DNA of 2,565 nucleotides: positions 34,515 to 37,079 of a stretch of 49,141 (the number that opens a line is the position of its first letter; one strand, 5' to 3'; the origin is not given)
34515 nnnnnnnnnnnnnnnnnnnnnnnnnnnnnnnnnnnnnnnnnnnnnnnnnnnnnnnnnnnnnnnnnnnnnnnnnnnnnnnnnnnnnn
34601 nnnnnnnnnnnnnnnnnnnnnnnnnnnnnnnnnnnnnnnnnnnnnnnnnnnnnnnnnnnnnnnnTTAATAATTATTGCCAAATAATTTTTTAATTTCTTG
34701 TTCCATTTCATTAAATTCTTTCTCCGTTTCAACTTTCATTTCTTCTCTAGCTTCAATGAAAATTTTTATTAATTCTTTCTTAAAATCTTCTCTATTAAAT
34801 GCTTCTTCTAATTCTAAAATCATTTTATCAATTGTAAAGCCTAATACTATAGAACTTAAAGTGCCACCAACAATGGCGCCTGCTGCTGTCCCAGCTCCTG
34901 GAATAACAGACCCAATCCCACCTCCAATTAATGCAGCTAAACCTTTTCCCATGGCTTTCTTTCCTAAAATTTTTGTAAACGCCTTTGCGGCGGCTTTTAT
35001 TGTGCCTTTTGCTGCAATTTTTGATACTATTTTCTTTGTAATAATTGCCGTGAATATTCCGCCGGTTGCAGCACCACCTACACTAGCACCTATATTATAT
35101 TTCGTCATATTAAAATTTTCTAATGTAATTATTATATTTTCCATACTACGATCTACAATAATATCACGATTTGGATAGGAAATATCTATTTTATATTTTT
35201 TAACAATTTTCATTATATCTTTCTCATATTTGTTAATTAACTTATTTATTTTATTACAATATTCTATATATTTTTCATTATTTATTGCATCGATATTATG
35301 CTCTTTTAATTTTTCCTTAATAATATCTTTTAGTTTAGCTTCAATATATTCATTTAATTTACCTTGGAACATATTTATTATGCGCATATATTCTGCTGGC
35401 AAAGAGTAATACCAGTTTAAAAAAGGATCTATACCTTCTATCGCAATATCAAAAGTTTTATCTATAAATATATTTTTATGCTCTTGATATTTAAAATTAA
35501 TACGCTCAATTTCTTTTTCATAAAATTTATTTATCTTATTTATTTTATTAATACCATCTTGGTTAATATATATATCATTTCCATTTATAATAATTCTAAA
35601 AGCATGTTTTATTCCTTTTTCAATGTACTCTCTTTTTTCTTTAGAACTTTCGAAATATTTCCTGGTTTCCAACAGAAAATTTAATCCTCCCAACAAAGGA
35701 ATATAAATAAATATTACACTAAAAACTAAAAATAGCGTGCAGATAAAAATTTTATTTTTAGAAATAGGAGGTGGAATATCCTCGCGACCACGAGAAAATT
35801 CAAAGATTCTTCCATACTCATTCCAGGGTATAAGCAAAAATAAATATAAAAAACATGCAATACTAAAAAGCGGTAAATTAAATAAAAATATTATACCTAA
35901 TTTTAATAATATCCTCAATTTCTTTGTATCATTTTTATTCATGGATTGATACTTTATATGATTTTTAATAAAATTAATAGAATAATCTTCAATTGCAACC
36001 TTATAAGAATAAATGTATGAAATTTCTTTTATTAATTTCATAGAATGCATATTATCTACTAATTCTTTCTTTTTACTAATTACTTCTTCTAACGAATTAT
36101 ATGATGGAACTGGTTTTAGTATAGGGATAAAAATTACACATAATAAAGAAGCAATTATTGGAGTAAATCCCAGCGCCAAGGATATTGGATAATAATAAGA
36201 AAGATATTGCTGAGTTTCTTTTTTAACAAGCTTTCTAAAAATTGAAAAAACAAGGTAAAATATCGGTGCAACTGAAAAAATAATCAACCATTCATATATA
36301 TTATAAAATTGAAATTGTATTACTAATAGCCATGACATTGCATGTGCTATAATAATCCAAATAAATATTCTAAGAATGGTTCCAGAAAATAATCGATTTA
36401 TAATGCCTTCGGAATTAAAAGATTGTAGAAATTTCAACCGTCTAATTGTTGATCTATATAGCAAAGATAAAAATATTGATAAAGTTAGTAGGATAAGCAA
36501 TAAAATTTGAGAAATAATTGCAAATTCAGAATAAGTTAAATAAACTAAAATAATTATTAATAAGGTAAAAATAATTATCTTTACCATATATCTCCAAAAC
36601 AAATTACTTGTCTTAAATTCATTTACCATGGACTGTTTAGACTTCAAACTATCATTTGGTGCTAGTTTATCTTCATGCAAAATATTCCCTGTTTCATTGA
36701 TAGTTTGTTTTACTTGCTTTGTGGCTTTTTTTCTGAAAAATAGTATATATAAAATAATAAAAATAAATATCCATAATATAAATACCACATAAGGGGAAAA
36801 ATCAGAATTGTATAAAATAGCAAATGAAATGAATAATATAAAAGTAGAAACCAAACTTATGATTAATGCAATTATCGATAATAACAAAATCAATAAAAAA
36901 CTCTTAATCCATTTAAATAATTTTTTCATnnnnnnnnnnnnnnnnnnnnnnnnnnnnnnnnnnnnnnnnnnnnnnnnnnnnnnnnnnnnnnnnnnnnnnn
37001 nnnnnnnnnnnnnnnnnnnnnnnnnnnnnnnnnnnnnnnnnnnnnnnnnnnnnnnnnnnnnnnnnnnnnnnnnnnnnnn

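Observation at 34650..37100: Island of about 25% GC encoding a 754-aa multi-pass membrane protein with a glycine-zipper tail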

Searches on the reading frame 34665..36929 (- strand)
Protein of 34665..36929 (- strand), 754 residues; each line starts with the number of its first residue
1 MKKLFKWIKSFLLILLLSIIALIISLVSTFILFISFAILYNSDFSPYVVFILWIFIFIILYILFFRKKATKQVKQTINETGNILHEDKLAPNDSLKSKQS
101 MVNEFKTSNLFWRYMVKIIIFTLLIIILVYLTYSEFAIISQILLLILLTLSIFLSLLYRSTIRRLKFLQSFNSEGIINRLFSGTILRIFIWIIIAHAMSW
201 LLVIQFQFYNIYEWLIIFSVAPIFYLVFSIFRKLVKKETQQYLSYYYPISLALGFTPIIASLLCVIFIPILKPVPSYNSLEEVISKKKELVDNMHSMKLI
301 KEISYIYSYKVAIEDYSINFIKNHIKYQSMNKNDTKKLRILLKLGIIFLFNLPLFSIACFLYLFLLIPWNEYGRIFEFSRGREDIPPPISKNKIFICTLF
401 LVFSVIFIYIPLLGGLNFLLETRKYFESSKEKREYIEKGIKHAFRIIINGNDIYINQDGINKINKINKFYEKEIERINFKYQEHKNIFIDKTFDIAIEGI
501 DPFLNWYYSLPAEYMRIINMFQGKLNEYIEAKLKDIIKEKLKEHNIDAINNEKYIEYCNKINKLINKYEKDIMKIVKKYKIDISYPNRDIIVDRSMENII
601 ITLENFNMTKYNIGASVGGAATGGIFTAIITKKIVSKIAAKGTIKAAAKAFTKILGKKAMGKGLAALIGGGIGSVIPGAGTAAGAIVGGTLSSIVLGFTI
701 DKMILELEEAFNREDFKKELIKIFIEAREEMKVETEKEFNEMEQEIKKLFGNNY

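Call 3: search_protein_families(library=pfam, proteins=[window:34665-36929:-], max_evalue=1)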
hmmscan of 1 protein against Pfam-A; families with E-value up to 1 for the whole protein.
window:34665-36929:- (754 aa): 2 families
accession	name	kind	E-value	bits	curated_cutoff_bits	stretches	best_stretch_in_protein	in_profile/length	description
PF06398.17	Pex24p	-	0.0045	16.5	26.8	1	11-86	151-230/358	Integral peroxisomal membrane peroxin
PF01708.21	Gemini_mov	-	0.023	14.9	25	1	104-136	26-58/92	Geminivirus putative movement protein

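Call 4: search_protein_families(library=ncbifam, proteins=[window:34665-36929:-], max_evalue=1)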
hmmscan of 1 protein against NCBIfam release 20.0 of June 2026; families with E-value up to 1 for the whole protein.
window:34665-36929:- (754 aa): 1 family
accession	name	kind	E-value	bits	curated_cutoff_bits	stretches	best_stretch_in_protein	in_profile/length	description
TIGR03368.1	cellulose_yhjU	equivalog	0.037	12.4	410.2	1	52-154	24-132/518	cellulose biosynthesis protein BcsG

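Call 5: search_protein_families(library=padloc, proteins=[window:34665-36929:-], max_evalue=1)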
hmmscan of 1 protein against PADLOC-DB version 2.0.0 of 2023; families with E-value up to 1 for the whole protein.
window:34665-36929:- (754 aa): 0 families
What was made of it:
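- On Known anti-phage defence proteins (PADLOC-DB 2.0): The query has no hit (call 5).
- Tried and rejected: Pfam, NCBIfam and PADLOC scans of the query gave only noise: Pex24p, Gemini_mov and BcsG, all far below threshold (calls 3-5).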

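Call 7: find_homologous_proteins(query=window:34665-36929:-, max_evalue=0.001)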
Query window:34665-36929:- (754 aa): 2 proteins with E <= 0.001 among 8000 candidates.
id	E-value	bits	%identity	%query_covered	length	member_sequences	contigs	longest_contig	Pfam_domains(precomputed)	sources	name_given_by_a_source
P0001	0.0e+0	1620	100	100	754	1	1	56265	-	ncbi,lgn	-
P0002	2.9e-9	54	24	34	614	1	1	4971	-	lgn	-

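Call 12: find_encoding_contigs(protein=P0001, flank=10000, max_places=6)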
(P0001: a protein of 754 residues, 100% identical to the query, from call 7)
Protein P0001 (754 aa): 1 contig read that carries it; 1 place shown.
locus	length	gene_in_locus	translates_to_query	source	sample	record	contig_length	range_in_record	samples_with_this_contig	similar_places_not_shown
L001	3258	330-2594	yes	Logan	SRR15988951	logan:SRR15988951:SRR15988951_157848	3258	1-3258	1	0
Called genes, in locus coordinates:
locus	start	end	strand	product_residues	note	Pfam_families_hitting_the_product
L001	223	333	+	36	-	-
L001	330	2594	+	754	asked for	-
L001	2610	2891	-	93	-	PF03319:EutN_CcmL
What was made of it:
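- The gene occurs on one contig from one sample only (calls 7, 12).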

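Call 13: find_encoding_contigs(protein=P0002, flank=10000, max_places=6)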
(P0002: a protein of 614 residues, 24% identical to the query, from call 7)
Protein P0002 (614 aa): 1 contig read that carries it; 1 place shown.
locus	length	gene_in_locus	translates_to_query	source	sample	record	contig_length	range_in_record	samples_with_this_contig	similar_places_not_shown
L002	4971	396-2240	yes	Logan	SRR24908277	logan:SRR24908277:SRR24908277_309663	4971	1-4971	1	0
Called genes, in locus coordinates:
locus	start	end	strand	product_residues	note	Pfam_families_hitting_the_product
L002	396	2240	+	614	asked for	-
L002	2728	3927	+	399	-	PF02310:B12-binding, PF04055:Radical_SAM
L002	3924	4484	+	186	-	PF02223:Thymidylate_kin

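Call 25: find_related_loci(query=A1, collection=genome_contigs, flank=10000)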
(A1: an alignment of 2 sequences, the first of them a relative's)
Query A1 (754 aa) in genome_contigs; peptide patterns used: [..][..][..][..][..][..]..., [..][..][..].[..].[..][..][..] (x = any residue, [..] = any of these).
272 stretches matched a pattern, but none encodes a relative of the query by tblastn (E <= 1e-3).
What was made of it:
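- Tried and rejected: The first genome_contigs scan, using a two-sequence alignment, chose poor patterns and found nothing (call 25).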

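Call 26: search_protein_representatives(protein=window:34665-36929:-)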
Query: 754 residues. Proteins with E-value up to 0.001 (for the whole library): 821; up to 1e-10: 456; up to 1e-30: 121. The best 150 are listed.
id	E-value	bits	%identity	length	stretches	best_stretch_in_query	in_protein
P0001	0.0e+00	1619.6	100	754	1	1-754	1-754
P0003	2.8e-69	251.1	30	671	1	135-732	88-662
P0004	6.0e-69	250.0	30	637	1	126-733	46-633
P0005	1.4e-66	242.2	31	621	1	107-734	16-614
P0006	1.0e-64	236.0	32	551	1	174-735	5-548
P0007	1.6e-64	235.4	30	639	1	127-732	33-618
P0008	5.4e-64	233.6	28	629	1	119-733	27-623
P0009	6.9e-64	233.3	33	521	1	203-734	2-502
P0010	7.4e-64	233.2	32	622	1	119-733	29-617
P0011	9.1e-64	232.9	30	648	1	116-735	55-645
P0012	9.9e-64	232.7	33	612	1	108-734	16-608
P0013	5.3e-62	227.0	28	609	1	134-741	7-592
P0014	4.9e-61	223.8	29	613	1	111-733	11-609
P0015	8.1e-61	223.1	31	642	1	141-732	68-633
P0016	1.7e-60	222.0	29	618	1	121-734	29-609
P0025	9.8e-55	203.0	30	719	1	142-734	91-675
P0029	2.7e-52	194.9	32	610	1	117-730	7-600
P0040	6.3e-48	180.5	25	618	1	140-731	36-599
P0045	1.8e-45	172.4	29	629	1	135-730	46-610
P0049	1.2e-43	166.3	27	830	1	108-732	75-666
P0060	3.1e-41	158.4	26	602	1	110-730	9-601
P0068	6.3e-40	154.0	29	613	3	490-726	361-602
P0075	1.5e-38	149.5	25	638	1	142-728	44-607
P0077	2.7e-38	148.6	32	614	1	120-732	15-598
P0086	1.9e-36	142.5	27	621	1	118-727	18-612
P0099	8.9e-35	137.0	31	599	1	115-732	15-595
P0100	9.7e-35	136.9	30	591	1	118-722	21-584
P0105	1.6e-33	132.9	29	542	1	150-722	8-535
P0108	3.1e-33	131.9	25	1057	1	105-734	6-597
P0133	3.5e-29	118.5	29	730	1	123-731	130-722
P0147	7.3e-27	110.9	31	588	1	106-732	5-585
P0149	1.1e-26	110.2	30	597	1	117-732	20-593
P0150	1.2e-26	110.2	29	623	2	488-735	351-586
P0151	1.4e-26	110.0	25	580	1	111-731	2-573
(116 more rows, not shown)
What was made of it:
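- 34665..36929 (-): Intact 754-aa ORF (stop codon 34665-34667). It is a divergent member of an unnamed family of polytopic membrane proteins. Full-length HMMER matches to 821 clusters, 121 at E<=1e-30 (call 26).
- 36615..36929 (-): Residues 1-105: an N-terminal extension with two extra TM helices (about 14-38 and 47-65) plus a basic linker. Family alignments do not cover it. Family alignments start at query residues about 85-206 (call 26).
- On Unnamed 7TM / LDWYYSL / glycine-zipper family (defined here from call 26): Alignments cover query residues about 105-735 and nearly the whole target (call 26).
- Most are full-length matches to proteins of about 600 aa (call 26).
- Tried and rejected: The exhaustive HMMER search was needed (call 26).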

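Call 28: search_protein_families(library=pfam, proteins=[P0003, P0004, P0005, P0025, P0049, P0108, P0060, P0100, P0133, P0151], max_evalue=0.01)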
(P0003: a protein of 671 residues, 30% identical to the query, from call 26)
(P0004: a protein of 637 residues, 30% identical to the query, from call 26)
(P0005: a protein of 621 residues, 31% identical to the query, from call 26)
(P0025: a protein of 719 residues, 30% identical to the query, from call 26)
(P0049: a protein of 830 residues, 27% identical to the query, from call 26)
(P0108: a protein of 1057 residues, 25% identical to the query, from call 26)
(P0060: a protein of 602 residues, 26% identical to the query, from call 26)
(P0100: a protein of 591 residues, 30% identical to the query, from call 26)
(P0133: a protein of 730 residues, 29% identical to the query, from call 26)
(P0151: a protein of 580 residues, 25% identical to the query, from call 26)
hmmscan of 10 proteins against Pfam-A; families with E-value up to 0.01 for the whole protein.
P0003 (671 aa): 0 families

P0004 (637 aa): 0 families

P0005 (621 aa): 0 families

P0025 (719 aa): 0 families

P0049 (830 aa): 0 families

P0108 (1057 aa): 1 family
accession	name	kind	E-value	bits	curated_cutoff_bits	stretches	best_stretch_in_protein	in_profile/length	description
PF08238.18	Sel1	-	4.9e-61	201.4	30.7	6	694-728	2-36/36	Sel1 repeat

P0060 (602 aa): 2 families
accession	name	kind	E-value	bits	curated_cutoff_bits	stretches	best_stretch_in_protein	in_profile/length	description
PF13488.11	Gly-zipper_Omp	-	0.0026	18.1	25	1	532-565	2-37/46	Glycine zipper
PF06897.17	DUF1269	-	0.0091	16.7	26.9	1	534-584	2-54/100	Protein of unknown function (DUF1269)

P0100 (591 aa): 1 family
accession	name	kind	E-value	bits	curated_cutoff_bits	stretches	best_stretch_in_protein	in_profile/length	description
PF11629.13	Mst1_SARAH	-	0.00097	19.5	23.1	0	417-444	8-35/48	C terminal SARAH domain of Mst1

P0133 (730 aa): 3 families
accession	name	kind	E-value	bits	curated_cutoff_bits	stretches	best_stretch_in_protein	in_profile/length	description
PF13488.11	Gly-zipper_Omp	-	0.00034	20.9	25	1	653-688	2-39/46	Glycine zipper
PF06897.17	DUF1269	-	0.0018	19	26.9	1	656-698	3-47/100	Protein of unknown function (DUF1269)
PF13441.11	Gly-zipper_YMGG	-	0.0021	18.2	28.9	1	646-688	3-43/45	YMGG-like Gly-zipper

P0151 (580 aa): 0 families
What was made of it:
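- On Bacterial dynamin-like proteins (LeoABC, BDLP): The query and 10 members give no Dynamin_N or other GTPase Pfam hit (calls 3, 28).
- Closest known: DUF697. Different: The family gives no Pfam DUF697 hit (call 28).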

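Call 30: find_homologous_proteins(query=A2, max_evalue=1e-10)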
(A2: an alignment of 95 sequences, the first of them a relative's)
Query A2 (95 sequences) (754 aa, profile of the alignment): 2 proteins with E <= 1e-10 among 8000 candidates.
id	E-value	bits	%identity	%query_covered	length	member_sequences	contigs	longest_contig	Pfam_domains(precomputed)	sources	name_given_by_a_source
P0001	5.3e-156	539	100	100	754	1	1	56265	-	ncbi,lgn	-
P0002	2.1e-60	223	24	34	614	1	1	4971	-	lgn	-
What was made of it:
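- Tried and rejected: Biased words swamped the candidate list (calls 7, 30).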

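Call 31: list_cluster_members(proteins=[P0003, P0004, P0005, P0010, P0012, P0029, P0060, P0077, P0099, P0108])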
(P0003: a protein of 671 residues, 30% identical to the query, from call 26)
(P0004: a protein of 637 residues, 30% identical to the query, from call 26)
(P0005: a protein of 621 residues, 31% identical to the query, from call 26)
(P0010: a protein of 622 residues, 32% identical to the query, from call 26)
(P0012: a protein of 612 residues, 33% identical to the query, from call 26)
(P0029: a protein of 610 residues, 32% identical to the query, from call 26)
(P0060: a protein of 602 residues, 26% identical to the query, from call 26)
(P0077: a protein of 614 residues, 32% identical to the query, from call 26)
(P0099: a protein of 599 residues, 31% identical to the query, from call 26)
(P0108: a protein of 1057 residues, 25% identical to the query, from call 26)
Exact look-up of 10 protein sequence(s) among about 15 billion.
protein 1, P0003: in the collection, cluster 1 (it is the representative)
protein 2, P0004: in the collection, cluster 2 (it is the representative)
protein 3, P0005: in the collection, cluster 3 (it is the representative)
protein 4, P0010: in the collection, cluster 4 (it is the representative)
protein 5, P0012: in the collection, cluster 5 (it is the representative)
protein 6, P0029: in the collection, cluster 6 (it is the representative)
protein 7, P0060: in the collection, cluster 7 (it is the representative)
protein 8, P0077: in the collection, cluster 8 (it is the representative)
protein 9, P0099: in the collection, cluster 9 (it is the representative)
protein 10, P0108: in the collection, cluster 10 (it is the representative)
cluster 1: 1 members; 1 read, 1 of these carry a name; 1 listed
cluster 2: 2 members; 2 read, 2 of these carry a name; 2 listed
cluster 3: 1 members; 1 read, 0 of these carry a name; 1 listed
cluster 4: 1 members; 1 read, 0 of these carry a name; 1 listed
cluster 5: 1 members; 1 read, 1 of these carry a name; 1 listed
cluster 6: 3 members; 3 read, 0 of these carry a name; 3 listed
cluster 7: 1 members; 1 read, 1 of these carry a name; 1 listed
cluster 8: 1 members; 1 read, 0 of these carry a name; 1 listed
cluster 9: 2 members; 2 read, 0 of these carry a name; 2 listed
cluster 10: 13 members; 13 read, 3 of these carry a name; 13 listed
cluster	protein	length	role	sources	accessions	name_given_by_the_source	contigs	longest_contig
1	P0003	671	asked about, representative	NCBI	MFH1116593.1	MAG: hypothetical protein V1792_21985 [Pseudomonadota bacterium]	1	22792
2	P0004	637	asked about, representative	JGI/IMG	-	hypothetical protein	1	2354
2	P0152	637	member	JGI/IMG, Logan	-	hypothetical protein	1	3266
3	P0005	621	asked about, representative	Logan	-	-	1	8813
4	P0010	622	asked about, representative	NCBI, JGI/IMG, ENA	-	-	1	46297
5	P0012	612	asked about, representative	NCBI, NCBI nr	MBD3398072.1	hypothetical protein GF413_03265 [Candidatus Micrarchaeota archaeon] | hypothetical protein [Candidatus Micrarchaeota archaeon]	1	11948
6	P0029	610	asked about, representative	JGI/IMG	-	-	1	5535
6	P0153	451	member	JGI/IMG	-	-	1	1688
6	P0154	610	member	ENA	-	-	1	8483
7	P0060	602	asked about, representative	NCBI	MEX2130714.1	MAG: hypothetical protein WD772_04455 [Pseudohongiellaceae bacterium]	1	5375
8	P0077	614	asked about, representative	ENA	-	-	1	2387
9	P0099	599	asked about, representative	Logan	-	-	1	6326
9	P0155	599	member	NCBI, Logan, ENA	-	-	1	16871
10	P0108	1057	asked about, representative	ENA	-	-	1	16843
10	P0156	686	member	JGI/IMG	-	TPR repeat protein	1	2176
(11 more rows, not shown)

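Call 32: find_encoding_contigs(protein=P0010, flank=10000, max_places=3)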
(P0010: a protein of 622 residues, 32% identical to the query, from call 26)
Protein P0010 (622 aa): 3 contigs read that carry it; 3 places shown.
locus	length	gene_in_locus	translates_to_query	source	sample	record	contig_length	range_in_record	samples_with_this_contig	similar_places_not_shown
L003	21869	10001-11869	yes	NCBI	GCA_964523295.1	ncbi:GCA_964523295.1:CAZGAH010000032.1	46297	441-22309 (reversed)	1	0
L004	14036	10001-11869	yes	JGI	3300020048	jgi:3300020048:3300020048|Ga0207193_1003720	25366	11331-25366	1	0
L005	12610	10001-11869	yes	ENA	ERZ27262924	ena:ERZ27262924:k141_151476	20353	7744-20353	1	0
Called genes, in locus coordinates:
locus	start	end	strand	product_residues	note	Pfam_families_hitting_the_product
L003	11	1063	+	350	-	PF13280:WYL, PF25583:WCX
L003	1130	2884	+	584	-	PF18912:DZR_2 (faint), PF12773:DZR, PF08238:Sel1 (faint)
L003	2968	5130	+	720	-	-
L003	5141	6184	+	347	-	-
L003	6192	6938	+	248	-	-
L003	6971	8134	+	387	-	PF01926:MMR_HSR1 (weak), PF05128:DUF697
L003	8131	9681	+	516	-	PF01926:MMR_HSR1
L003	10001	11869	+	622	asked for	-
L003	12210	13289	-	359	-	-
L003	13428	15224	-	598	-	-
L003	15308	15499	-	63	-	-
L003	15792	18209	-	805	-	PF00072:Response_reg, PF08448:PAS_4, PF00989:PAS, PF08448:PAS_4, PF13188:PAS_8 (weak), PF13426:PAS_9 (weak), PF00512:HisKA, PF02518:HATPase_c, +1 more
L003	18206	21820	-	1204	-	PF00989:PAS, PF08448:PAS_4, PF13426:PAS_9, PF08447:PAS_3, PF00989:PAS, PF13188:PAS_8, PF13426:PAS_9, PF00512:HisKA, +2 more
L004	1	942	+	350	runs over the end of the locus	PF13280:WYL, PF25583:WCX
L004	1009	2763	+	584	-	PF18912:DZR_2 (faint), PF12773:DZR, PF08238:Sel1 (faint)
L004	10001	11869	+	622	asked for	-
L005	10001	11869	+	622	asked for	-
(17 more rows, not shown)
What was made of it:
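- Closest known: DUF697. Same: Two such GTPase genes lie directly upstream of the family gene in one Desulfovibrionaceae MAG (call 32).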

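Call 33: find_encoding_contigs(protein=P0003, flank=10000, max_places=3)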
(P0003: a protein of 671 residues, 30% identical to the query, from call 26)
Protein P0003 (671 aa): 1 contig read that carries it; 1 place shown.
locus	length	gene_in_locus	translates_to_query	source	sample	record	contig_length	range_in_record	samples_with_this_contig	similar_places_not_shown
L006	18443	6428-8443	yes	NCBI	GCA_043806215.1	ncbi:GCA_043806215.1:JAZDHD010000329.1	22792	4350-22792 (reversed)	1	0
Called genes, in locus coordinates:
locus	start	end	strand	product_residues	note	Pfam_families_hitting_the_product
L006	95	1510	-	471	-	PF21799:MurD-like_N (weak), PF08245:Mur_ligase_M, PF02875:Mur_ligase_C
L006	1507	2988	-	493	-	PF00069:Pkinase, PF07714:PK_Tyr_Ser-Thr, PF00027:cNMP_binding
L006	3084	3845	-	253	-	PF00557:Peptidase_M24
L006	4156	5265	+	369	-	PF01594:AI-2E_transport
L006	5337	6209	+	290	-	PF00590:TP_methylase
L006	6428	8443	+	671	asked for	-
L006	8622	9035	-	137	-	-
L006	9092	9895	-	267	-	PF12724:Flavodoxin_5 (weak), PF13187:Fer4_9 (faint), PF00037:Fer4 (weak), PF12797:Fer4_2 (faint), PF12837:Fer4_6 (faint), PF13237:Fer4_10 (faint)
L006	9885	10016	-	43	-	-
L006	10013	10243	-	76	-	PF09720:Unstab_antitox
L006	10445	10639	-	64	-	PF15919:HicB_lk_antitox (weak), PF21748:UPF0150 (weak)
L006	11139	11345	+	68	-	-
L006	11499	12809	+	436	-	PF01595:CNNM, PF00571:CBS (weak), PF03471:CorC_HlyC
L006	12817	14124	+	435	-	PF01595:CNNM, PF00571:CBS (weak), PF03471:CorC_HlyC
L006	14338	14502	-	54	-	-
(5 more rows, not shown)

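Call 42: find_encoding_contigs(protein=P0155, flank=8000, max_places=2)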
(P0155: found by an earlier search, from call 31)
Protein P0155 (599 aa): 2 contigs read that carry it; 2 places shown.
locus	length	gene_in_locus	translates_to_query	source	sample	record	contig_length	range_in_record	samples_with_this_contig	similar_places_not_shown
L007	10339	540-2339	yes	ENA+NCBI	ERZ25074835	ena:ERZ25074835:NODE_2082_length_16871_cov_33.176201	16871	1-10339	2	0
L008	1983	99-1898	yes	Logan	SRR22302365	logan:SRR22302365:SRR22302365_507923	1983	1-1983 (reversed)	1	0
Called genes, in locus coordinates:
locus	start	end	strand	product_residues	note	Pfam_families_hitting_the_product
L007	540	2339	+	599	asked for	-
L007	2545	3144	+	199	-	PF00160:Pro_isomerase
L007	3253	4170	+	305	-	PF07228:SpoIIE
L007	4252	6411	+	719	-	PF02897:Peptidase_S9_N, PF00326:Peptidase_S9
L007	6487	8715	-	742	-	PF09371:Tex_N, PF22706:Tex_central_region, PF16921:Tex_YqgF, PF14639:YqgF (weak), PF14635:HHH_7, PF12836:HHH_3, PF17674:HHH_9, PF00575:S1, +1 more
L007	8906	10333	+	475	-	PF00990:GGDEF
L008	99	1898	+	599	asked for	-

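Call 43: find_encoding_contigs(protein=P0012, flank=8000, max_places=2)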
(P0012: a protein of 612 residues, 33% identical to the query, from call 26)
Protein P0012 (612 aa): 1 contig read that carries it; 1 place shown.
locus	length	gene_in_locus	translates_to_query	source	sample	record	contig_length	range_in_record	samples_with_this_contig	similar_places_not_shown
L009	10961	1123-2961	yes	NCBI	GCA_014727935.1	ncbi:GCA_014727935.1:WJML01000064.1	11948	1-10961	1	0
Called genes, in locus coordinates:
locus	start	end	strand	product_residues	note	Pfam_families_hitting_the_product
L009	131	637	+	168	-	-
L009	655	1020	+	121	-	PF06803:DUF1232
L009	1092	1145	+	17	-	-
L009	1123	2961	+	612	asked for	-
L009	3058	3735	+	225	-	-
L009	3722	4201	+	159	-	-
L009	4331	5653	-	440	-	-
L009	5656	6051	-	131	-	PF27247:MJ1673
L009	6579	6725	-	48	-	-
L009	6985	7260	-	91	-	PF09827:CRISPR_Cas2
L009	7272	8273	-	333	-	PF01867:Cas_Cas1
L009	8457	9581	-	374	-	PF09651:Cas_APE2256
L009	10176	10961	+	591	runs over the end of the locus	PF19974:TCAD9 (weak), PF01636:APH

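Call 44: find_encoding_contigs(protein=P0108, flank=8000, max_places=2)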
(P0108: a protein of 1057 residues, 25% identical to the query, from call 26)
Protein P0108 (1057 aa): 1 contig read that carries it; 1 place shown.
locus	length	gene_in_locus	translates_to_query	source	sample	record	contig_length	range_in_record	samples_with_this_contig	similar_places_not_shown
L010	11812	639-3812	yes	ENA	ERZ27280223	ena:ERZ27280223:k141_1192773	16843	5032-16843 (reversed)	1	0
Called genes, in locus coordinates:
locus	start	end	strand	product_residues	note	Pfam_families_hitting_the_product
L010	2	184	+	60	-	?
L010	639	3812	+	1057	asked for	PF08238:Sel1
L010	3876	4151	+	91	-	-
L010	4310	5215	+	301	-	PF13280:WYL, PF25583:WCX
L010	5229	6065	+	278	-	-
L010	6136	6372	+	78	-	-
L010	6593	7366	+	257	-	-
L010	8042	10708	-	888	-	PF04879:Molybdop_Fe4S4, PF00384:Molybdopterin, PF01568:Molydop_binding, PF04324:Fer2_BFD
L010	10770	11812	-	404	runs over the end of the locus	PF03486:HI0933_like (faint), PF07992:Pyr_redox_2, PF13738:Pyr_redox_3 (weak), PF00070:Pyr_redox, PF18267:Rubredoxin_C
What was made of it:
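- Some lie near WYL regulators, Cas1/Cas2 or antitoxin genes (calls 32, 33, 43, 44).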
